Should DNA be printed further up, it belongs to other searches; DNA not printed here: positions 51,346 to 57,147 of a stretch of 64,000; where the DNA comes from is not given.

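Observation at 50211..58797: Giant 1833 aa metzincin lipoprotein flanked by two outer-membrane barrel genes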

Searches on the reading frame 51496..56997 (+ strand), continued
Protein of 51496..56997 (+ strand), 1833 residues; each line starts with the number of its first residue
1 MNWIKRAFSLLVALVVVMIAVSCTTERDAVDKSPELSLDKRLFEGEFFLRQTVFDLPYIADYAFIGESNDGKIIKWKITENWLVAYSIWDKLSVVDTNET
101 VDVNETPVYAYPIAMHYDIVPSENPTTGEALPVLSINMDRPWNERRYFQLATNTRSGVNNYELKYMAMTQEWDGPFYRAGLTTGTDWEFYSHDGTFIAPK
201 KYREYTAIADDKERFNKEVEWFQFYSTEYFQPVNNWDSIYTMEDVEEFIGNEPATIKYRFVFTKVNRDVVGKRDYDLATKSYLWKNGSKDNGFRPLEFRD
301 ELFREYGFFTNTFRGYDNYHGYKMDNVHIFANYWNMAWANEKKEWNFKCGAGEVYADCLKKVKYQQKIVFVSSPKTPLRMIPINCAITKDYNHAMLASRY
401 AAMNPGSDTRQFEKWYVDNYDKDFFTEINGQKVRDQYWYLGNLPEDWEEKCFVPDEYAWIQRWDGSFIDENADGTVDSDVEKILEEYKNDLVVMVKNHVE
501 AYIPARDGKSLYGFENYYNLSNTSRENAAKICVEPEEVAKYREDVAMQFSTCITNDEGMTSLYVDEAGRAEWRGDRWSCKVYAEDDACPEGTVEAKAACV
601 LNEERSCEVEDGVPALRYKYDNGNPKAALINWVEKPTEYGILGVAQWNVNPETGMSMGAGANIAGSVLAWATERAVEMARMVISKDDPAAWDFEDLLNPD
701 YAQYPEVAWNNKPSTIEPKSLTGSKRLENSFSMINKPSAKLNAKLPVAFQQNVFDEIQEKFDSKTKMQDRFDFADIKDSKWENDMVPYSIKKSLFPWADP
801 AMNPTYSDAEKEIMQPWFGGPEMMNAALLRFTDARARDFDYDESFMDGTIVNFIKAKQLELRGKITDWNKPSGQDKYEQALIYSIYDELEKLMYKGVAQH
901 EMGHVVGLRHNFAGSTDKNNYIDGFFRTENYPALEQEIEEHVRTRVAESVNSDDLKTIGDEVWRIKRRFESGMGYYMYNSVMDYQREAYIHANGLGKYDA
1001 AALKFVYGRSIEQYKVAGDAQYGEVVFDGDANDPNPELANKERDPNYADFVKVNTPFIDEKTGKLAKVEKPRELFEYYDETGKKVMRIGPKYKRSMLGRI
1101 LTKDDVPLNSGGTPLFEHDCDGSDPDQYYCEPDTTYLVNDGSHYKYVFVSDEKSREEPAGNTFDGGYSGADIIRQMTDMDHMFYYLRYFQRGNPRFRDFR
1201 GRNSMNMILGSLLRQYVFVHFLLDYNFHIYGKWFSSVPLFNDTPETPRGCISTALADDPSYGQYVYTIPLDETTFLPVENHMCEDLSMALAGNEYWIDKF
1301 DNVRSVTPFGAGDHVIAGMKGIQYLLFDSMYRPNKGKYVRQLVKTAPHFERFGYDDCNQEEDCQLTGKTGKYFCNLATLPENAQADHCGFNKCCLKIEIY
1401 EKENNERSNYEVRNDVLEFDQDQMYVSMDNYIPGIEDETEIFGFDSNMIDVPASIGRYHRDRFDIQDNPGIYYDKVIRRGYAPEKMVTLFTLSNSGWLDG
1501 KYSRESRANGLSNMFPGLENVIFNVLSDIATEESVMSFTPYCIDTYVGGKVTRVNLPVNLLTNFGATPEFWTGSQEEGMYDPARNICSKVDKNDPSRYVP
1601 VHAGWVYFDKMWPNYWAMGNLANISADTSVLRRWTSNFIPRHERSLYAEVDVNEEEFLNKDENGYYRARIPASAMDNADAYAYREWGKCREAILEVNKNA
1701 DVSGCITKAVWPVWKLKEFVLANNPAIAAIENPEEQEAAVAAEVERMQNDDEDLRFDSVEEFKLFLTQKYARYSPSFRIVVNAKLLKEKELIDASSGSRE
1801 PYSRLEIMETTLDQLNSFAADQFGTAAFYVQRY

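Call 17: find_encoding_contigs(protein=P0062, flank=10000, max_places=1)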
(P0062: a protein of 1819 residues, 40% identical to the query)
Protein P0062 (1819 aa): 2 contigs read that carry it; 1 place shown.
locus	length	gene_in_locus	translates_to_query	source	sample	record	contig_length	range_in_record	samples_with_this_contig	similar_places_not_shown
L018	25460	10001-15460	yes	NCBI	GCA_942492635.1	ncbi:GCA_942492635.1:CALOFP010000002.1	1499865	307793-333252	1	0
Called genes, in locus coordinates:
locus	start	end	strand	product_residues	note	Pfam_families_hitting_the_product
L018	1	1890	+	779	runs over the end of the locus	PF21305:type_II_gspD_N0 (weak), PF07660:STN, PF03958:Secretin_N, PF00263:Secretin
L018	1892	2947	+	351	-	PF01264:Chorismate_synt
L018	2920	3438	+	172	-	PF01202:SKI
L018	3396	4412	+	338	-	PF01761:DHQ_synthase, PF24621:DHQS_C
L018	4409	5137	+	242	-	-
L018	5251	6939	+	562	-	PF07837:FTCD_N, PF02971:FTCD, PF04961:FTCD_C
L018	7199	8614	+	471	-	PF00498:FHA, PF00158:Sigma54_activat, PF14532:Sigma54_activ_2, PF25601:AAA_lid_14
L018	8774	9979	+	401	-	-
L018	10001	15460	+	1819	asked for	PF16313:DUF4953 (weak)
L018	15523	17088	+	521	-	PF00082:Peptidase_S8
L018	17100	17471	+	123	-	PF00085:Thioredoxin, PF13098:Thioredoxin_2, PF13728:TraF (weak)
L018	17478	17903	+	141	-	PF09917:DUF2147 (weak)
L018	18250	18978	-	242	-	PF03193:RsgA_GTPase (weak), PF00005:ABC_tran, PF13304:AAA_21 (faint)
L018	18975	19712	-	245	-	PF00528:BPD_transp_1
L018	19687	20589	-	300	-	-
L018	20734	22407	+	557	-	PF02690:Na_Pi_cotrans, PF01895:PhoU (weak)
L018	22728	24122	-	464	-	PF01554:MatE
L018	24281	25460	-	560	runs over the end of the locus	PF04300:FBA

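Call 18: find_encoding_contigs(protein=P0059, flank=10000, max_places=1)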
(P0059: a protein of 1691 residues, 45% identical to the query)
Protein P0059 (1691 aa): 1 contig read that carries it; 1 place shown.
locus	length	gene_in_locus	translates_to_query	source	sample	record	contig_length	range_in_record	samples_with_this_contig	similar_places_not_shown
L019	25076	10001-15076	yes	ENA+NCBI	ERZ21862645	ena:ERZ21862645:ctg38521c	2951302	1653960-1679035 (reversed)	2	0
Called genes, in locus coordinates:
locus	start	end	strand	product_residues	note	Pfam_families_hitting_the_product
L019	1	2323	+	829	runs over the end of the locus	PF11741:AMIN (faint), PF07660:STN (faint), PF21305:type_II_gspD_N0 (weak), PF03958:Secretin_N, PF00263:Secretin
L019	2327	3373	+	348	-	PF01264:Chorismate_synt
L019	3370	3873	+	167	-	PF01202:SKI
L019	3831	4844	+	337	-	PF01761:DHQ_synthase, PF24621:DHQS_C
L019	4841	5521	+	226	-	-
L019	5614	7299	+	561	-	PF07837:FTCD_N, PF02971:FTCD, PF04961:FTCD_C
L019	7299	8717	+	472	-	PF00498:FHA, PF00158:Sigma54_activat, PF14532:Sigma54_activ_2, PF25601:AAA_lid_14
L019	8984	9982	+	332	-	-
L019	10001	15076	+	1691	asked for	PF16313:DUF4953 (weak)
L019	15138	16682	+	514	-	PF00082:Peptidase_S8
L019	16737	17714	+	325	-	PF02470:MlaD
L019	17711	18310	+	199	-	PF03886:ABC_trans_aux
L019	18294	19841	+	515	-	-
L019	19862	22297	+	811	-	PF04932:Wzy_C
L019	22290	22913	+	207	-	PF01596:Methyltransf_3, PF01135:PCMT, PF13847:Methyltransf_31 (weak), PF13578:Methyltransf_24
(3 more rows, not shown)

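Call 20: search_protein_families(library=pfam, proteins=[P0065, P0066, P0067], max_evalue=5)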
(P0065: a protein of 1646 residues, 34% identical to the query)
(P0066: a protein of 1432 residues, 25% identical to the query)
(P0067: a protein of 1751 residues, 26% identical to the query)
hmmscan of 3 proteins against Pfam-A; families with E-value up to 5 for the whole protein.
P0065 (1646 aa): 2 families
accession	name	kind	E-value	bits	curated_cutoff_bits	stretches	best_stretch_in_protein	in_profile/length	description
PF16313.11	DUF4953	-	0.00049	19.8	24.2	1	830-860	12-44/316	Met-zincin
PF13688.12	Reprolysin_5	-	0.19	12.4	27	1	834-853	144-163/196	Metallo-peptidase family M12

P0066 (1432 aa): 10 families
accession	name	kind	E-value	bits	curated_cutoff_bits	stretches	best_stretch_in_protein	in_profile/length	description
PF16313.11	DUF4953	-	2.8e-06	27.2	24.2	1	748-767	16-35/316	Met-zincin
PF13688.12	Reprolysin_5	-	3.1e-05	24.7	27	1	723-767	117-163/196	Metallo-peptidase family M12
PF13583.11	Reprolysin_4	-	0.00029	21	22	1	730-773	122-163/203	Metallo-peptidase family M12B Reprolysin-like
PF13582.12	Reprolysin_3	-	0.0011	19.9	22.4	1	729-761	87-122/123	Metallo-peptidase family M12B Reprolysin-like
PF10462.15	Peptidase_M66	-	0.024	14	20.6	1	745-771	192-219/306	Peptidase M66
PF13574.12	Reprolysin_2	-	0.039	14.3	27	1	742-769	122-147/195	Metallo-peptidase family M12B Reprolysin-like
PF00413.30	Peptidase_M10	-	0.057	13.7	24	1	746-762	109-125/159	Matrixin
PF12044.14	Metallopep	-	0.13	11.2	27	1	738-765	307-334/427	Putative peptidase family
PF18755.6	RAMA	-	0.16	12.3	35.2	1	594-634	3-43/107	Restriction Enzyme Adenine Methylase Associated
PF05593.20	RHS_repeat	-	0.2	12.5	22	1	1374-1390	11-28/38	RHS Repeat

P0067 (1751 aa): 6 families
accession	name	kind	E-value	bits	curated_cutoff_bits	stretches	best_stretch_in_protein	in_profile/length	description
PF16313.11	DUF4953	-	6.2e-10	39.2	24.2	2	1067-1096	7-36/316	Met-zincin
PF14344.12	DUF4397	-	2.8e-06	28.3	30.6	3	639-678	3-42/119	Domain of unknown function (DUF4397)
PF13688.12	Reprolysin_5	-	0.026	15.2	27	1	1073-1140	141-182/196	Metallo-peptidase family M12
PF10462.15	Peptidase_M66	-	0.038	13.4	20.6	1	1068-1096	187-215/306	Peptidase M66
PF00413.30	Peptidase_M10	-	0.12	12.7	24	1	1071-1092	106-127/159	Matrixin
PF13582.12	Reprolysin_3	-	0.19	12.7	22.4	1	1073-1089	106-122/123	Metallo-peptidase family M12B Reprolysin-like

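Call 21: find_encoding_contigs(protein=P0057, flank=10000, max_places=1)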
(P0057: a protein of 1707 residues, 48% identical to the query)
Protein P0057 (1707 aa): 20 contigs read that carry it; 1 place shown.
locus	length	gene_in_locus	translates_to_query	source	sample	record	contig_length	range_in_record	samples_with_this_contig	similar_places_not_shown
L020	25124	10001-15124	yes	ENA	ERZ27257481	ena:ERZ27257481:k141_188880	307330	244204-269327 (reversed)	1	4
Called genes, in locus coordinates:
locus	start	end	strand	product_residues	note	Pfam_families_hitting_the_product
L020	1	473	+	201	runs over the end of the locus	PF05137:PilN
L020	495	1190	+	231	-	PF04350:PilO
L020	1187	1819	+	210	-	PF04351:PilP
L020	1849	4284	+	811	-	PF07660:STN (faint), PF21305:type_II_gspD_N0 (weak), PF03958:Secretin_N, PF00263:Secretin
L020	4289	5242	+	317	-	-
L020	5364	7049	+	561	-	PF07837:FTCD_N, PF02971:FTCD, PF04961:FTCD_C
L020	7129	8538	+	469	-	PF00498:FHA, PF00158:Sigma54_activat, PF14532:Sigma54_activ_2, PF25601:AAA_lid_14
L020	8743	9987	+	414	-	-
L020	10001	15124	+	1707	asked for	PF16313:DUF4953 (faint)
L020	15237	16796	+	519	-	PF00082:Peptidase_S8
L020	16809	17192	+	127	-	PF00085:Thioredoxin, PF13098:Thioredoxin_2 (weak)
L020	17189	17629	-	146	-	PF02643:DUF192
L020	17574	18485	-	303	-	PF00586:AIRS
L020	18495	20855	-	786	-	PF02190:LON_substr_bdg, PF07728:AAA_5 (faint), PF00004:AAA, PF22667:Lon_lid, PF05362:Lon_C, PF13541:ChlI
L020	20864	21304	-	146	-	PF00011:HSP20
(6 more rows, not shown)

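Call 22: find_encoding_contigs(protein=P0060, flank=10000, max_places=1)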
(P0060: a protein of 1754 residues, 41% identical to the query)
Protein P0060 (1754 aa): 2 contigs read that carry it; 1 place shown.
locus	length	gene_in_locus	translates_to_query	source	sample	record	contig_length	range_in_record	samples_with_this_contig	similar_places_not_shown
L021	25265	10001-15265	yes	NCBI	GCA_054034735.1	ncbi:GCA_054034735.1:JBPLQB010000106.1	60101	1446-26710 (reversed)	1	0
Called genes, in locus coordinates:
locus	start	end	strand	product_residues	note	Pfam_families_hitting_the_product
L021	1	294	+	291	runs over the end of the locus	PF14394:DUF4423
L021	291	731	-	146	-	PF01814:Hemerythrin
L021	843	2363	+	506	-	PF00069:Pkinase, PF07714:PK_Tyr_Ser-Thr, PF03109:ABC1 (weak)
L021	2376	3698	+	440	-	PF13638:PIN_4, PF02562:PhoH, PF13604:AAA_30 (weak)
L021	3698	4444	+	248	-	PF00149:Metallophos, PF12850:Metallophos_2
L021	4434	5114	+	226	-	PF21948:LplA-B_cat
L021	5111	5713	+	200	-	PF21347:DUF3108_like (weak)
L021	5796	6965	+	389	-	PF01476:LysM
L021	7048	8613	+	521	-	PF00512:HisKA, PF02518:HATPase_c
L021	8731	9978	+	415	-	-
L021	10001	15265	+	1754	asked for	-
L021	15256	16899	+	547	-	PF00082:Peptidase_S8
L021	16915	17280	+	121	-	PF00085:Thioredoxin, PF13098:Thioredoxin_2 (weak)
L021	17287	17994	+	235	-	PF23745:ANK_LRRK2 (faint), PF00023:Ank (faint), PF12796:Ank_2, PF13606:Ank_3 (faint), PF12796:Ank_2, PF13637:Ank_4 (weak), PF12796:Ank_2, PF13857:Ank_5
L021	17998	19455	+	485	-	PF03062:MBOAT, PF13813:MBOAT_2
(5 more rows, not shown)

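Call 23: find_encoding_contigs(protein=P0067, flank=10000, max_places=1)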
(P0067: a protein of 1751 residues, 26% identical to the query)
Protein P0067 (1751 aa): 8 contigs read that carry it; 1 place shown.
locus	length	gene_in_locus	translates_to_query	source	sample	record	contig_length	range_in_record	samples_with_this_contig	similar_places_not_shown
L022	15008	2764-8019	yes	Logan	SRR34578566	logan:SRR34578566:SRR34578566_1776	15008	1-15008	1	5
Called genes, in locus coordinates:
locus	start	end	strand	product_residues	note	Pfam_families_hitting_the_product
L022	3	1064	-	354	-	?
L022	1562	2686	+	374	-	-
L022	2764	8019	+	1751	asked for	PF14344:DUF4397 (faint), PF16313:DUF4953 (weak)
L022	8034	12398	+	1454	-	PF16313:DUF4953 (weak)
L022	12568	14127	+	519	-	PF04073:tRNA_edit, PF03129:HGTP_anticodon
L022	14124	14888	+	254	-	PF00588:SpoU_methylase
